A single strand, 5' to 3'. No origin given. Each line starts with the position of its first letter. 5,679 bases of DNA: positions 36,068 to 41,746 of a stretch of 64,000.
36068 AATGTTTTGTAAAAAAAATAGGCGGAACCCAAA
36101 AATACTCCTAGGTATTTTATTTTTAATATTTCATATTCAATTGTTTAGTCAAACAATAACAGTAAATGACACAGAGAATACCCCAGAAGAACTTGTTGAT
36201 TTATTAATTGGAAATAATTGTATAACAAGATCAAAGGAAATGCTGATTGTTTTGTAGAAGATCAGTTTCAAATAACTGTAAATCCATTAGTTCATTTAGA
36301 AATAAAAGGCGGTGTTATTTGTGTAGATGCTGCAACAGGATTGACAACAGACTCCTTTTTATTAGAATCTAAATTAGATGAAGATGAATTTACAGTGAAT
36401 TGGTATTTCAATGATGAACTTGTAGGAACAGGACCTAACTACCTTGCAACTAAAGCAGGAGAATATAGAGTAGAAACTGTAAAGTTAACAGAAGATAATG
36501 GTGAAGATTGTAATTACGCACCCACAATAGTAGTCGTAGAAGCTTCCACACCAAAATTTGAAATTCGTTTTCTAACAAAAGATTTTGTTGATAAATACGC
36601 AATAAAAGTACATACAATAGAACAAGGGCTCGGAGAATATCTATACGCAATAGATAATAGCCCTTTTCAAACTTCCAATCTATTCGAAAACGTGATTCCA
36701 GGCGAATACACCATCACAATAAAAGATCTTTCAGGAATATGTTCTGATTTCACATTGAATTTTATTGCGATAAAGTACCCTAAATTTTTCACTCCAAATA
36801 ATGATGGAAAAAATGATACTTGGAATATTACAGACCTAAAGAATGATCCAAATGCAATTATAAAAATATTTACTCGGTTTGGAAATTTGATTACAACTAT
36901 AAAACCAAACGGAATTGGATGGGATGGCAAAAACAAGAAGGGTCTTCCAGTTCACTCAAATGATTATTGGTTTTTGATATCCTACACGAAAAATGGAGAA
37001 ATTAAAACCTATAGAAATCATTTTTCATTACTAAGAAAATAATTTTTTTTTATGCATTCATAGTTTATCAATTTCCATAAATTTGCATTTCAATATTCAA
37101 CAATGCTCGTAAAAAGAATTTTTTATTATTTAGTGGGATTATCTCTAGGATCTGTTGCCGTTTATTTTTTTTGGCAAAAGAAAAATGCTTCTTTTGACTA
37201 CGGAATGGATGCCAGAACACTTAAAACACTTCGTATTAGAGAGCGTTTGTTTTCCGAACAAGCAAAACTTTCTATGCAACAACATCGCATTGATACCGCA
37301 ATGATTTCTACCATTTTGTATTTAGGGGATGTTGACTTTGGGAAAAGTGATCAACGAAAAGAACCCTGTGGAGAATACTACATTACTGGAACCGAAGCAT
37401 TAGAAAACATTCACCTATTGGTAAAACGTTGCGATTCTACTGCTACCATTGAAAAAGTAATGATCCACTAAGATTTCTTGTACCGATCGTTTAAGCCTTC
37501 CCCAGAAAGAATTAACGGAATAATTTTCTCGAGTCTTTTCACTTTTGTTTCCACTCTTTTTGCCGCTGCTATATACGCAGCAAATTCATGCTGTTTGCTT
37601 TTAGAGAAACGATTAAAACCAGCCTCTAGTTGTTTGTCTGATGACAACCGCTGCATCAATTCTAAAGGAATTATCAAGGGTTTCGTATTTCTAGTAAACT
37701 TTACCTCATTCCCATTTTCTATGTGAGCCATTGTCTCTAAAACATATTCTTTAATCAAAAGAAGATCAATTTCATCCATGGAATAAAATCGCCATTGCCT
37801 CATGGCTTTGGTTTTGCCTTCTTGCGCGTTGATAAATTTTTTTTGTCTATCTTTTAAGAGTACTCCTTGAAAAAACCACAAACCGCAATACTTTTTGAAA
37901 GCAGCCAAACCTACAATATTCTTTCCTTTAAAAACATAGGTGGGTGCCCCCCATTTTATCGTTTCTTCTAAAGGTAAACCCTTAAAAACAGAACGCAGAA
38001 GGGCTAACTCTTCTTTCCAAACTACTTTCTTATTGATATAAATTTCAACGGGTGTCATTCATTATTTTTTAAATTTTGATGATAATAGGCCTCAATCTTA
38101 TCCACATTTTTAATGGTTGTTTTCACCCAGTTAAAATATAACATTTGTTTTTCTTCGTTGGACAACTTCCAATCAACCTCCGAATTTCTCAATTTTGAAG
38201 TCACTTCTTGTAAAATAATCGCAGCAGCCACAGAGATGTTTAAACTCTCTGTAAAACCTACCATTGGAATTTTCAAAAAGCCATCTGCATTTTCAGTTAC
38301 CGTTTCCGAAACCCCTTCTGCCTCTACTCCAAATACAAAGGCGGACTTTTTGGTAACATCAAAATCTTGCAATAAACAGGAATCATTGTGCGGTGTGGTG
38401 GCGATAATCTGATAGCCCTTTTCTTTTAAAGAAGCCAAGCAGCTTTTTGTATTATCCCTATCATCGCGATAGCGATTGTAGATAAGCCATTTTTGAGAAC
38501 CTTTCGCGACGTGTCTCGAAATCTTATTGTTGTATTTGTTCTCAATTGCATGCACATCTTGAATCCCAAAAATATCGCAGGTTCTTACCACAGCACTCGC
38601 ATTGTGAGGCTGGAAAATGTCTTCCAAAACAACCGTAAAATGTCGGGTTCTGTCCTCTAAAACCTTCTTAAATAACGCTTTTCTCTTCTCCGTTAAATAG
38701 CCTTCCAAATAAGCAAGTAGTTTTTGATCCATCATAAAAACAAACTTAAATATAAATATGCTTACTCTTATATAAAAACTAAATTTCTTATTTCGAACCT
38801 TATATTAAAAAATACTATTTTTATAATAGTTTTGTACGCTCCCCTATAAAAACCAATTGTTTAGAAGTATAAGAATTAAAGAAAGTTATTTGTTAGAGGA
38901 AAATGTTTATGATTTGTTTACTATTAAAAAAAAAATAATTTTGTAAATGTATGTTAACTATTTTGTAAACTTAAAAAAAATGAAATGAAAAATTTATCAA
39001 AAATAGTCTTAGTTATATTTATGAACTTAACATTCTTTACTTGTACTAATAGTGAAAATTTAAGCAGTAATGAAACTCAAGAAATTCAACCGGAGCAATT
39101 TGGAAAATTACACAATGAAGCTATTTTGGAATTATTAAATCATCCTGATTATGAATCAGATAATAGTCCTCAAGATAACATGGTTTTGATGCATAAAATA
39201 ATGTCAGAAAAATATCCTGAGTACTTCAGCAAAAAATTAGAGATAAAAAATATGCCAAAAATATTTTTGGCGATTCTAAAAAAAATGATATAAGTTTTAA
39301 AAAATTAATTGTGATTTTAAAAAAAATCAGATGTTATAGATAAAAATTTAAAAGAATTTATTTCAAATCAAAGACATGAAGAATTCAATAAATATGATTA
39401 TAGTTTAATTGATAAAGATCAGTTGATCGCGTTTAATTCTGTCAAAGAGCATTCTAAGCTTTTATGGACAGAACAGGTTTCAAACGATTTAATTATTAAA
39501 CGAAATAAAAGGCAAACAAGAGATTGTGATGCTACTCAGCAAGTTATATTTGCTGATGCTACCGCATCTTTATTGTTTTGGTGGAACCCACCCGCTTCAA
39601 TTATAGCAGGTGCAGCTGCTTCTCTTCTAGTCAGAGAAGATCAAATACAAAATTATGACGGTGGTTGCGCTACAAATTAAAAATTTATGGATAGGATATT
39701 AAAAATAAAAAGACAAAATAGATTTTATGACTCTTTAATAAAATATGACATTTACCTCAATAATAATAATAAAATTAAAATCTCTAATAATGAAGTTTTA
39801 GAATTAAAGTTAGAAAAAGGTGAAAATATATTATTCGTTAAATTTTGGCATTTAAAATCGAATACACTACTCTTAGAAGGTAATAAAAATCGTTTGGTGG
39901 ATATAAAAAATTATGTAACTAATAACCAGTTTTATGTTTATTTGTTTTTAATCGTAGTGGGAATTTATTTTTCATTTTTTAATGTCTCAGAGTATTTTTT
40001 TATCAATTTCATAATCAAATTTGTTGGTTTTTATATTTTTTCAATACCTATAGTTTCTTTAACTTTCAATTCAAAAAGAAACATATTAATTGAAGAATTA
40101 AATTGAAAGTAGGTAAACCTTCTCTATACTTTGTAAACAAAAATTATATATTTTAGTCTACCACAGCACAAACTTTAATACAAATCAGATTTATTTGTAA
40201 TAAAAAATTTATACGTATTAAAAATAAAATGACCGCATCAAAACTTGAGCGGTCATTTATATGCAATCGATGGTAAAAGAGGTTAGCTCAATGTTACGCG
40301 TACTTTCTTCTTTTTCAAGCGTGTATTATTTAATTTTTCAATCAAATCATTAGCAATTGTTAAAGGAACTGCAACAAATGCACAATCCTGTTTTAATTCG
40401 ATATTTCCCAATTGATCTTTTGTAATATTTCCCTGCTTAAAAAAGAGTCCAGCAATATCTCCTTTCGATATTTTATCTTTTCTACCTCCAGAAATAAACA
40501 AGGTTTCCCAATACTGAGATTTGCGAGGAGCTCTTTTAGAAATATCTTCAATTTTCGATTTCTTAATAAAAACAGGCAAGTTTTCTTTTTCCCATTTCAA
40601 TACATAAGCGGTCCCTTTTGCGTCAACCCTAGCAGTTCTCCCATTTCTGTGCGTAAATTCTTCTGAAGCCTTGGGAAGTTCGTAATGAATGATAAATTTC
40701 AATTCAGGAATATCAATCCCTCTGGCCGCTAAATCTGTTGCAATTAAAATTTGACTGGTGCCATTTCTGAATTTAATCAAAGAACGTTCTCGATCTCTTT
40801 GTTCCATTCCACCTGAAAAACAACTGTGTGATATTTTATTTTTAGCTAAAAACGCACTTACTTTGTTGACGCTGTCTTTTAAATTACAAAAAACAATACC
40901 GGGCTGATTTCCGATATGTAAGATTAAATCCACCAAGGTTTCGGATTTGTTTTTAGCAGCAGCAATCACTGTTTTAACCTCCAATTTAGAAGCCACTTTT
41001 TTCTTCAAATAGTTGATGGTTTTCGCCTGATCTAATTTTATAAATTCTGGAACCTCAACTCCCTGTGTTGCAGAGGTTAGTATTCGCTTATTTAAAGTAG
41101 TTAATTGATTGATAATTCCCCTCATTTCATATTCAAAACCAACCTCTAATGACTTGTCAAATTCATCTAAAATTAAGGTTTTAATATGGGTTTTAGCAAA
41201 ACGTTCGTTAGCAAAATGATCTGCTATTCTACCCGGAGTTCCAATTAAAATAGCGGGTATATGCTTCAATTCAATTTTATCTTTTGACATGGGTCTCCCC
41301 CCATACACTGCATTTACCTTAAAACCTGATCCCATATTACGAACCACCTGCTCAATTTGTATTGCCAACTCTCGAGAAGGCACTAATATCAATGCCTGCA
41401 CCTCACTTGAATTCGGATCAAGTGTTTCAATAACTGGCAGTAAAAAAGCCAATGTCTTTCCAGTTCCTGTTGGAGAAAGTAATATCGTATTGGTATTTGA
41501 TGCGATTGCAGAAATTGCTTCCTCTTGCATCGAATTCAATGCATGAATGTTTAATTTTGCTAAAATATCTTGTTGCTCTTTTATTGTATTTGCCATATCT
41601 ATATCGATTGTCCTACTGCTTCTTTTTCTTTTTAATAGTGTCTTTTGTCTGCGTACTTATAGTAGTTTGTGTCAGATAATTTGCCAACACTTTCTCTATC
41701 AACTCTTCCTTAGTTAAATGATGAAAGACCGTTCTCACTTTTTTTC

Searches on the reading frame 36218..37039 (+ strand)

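Call 6: search_protein_families(library=pfam, proteins=[window:36218-37039:+], max_evalue=0.01)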
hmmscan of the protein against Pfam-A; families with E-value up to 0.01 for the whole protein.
window:36218-37039:+ (274 aa): 1 family
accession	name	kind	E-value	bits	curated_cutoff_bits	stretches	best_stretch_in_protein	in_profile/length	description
PF13585.12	CHU_C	-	1e-14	54.8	27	1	186-264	2-79/86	CHU_C Type IX secretion signal domain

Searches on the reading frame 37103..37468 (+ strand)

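Call 6: search_protein_families(library=pfam, proteins=[window:37103-37468:+], max_evalue=0.01)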
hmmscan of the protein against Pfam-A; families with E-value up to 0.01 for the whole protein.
window:37103-37468:+ (122 aa): 1 family
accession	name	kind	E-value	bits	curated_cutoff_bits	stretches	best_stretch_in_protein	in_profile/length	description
PF14076.12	DUF4258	-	2.3e-06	28.3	25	1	50-119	1-69/71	Domain of unknown function (DUF4258)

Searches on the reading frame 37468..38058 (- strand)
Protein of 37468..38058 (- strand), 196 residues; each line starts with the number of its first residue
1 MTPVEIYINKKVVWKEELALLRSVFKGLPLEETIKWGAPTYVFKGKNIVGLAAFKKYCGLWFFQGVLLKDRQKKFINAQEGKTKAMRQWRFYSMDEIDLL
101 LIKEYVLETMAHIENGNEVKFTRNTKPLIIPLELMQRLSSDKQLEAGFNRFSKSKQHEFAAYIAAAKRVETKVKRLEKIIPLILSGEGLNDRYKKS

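Call 6: search_protein_families(library=pfam, proteins=[window:37468-38058:-], max_evalue=0.01)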
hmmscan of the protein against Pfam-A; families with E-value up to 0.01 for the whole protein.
window:37468-38058:- (196 aa): 2 families
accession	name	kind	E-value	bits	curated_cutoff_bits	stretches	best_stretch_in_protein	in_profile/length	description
PF08818.16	DUF1801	-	7.7e-20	71.5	27.2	1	14-109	1-84/85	Domain of unknown function (DU1801)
PF13376.11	OmdA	-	5.5e-14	52.3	25.6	1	128-186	2-60/60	Bacteriocin-protection, YdeI or OmpD-Associated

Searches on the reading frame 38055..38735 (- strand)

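Call 6: search_protein_families(library=pfam, proteins=[window:38055-38735:-], max_evalue=0.01)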
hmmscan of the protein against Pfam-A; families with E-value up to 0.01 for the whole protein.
window:38055-38735:- (226 aa): 1 family
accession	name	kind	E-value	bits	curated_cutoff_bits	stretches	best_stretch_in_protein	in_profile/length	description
PF00588.24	SpoU_methylase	-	5.3e-34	117.8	29.7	1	33-175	2-141/142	SpoU rRNA Methylase family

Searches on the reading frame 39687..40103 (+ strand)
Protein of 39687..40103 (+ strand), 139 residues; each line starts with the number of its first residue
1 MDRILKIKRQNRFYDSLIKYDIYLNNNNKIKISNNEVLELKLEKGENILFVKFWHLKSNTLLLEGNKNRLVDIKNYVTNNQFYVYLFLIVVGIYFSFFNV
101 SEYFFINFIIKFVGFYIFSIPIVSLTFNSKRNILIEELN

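Call 6: search_protein_families(library=pfam, proteins=[window:39687-40103:+], max_evalue=0.01)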
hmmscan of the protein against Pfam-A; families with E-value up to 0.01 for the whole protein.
window:39687-40103:+ (139 aa): 0 families

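Call 25: search_protein_families(library=ncbifam, proteins=[window:39687-40103:+], max_evalue=1)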
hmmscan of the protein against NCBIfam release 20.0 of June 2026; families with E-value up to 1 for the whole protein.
window:39687-40103:+ (139 aa): 1 family
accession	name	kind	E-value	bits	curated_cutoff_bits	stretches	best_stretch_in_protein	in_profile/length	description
NF001963.0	PRK00737.1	equivalog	0.019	14.9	101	1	4-51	18-70/74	small nuclear ribonucleoprotein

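Call 51: search_protein_families(library=padloc, proteins=[window:39687-40103:+], max_evalue=0.1)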
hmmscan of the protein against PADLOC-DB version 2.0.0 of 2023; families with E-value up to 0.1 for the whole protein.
window:39687-40103:+ (139 aa): 0 families

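Call 52: search_protein_families(library=phrogs, proteins=[window:39687-40103:+], max_evalue=0.1)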
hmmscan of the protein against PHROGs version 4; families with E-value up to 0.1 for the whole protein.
window:39687-40103:+ (139 aa): 0 families

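Call 53: find_homologous_proteins(query=window:39687-40103:+, max_evalue=0.01)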
Query window:39687-40103:+ (139 aa): 17 proteins with E <= 0.01 among 44 candidates.
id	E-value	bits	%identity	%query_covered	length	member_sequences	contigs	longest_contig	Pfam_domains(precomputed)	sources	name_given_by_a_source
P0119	8.8e-79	280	100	100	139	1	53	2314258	-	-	-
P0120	1.8e-78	279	99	100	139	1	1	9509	-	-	-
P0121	4.6e-78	278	99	100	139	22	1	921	-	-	-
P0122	7.5e-78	277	99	100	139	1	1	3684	-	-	-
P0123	5.7e-77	274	99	100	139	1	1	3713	-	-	-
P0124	8.8e-77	274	98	100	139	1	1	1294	-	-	-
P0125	1.2e-76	273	98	100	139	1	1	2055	-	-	-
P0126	3.5e-76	272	100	97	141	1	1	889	-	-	-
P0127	6.7e-73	261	96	100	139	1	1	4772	-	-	-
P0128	4.6e-70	252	86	100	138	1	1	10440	-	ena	-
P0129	3.8e-59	217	74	100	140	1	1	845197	-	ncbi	ncbi:MAG: hypothetical protein JXQ93_05155 [Flavobacteriaceae bacterium]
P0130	1.8e-53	198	70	99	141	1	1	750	-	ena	-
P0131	1.0e-52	196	70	98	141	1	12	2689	-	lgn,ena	-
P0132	1.0e-52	196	69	99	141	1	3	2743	-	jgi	-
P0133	1.2e-52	196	70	98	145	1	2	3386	-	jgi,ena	-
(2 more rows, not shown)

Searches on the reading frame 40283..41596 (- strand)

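Call 6: search_protein_families(library=pfam, proteins=[window:40283-41596:-], max_evalue=0.01)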
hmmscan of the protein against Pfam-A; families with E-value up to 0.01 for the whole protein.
window:40283-41596:- (437 aa): 6 families
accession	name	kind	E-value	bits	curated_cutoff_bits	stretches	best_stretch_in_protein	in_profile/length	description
PF00270.35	DEAD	-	4.1e-40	137.7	26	1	22-179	2-161/167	DEAD/DEAH box helicase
PF00271.37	Helicase_C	-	3.3e-27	95.4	23.5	1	217-324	2-109/110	Helicase conserved C-terminal domain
PF03880.21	DbpA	-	1.1e-21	77.1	25.6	1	365-435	1-71/72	DbpA RNA binding domain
PF04851.21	ResIII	-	3.4e-11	43.7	22.5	1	19-165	3-150/164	Type III restriction enzyme, res subunit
PF21090.3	P-loop_SecA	-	0.00019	21.6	27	1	210-297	11-98/205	SecA P-loop domain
PF02562.22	PhoH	-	0.00034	20.6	27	1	17-72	2-55/205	PhoH-like protein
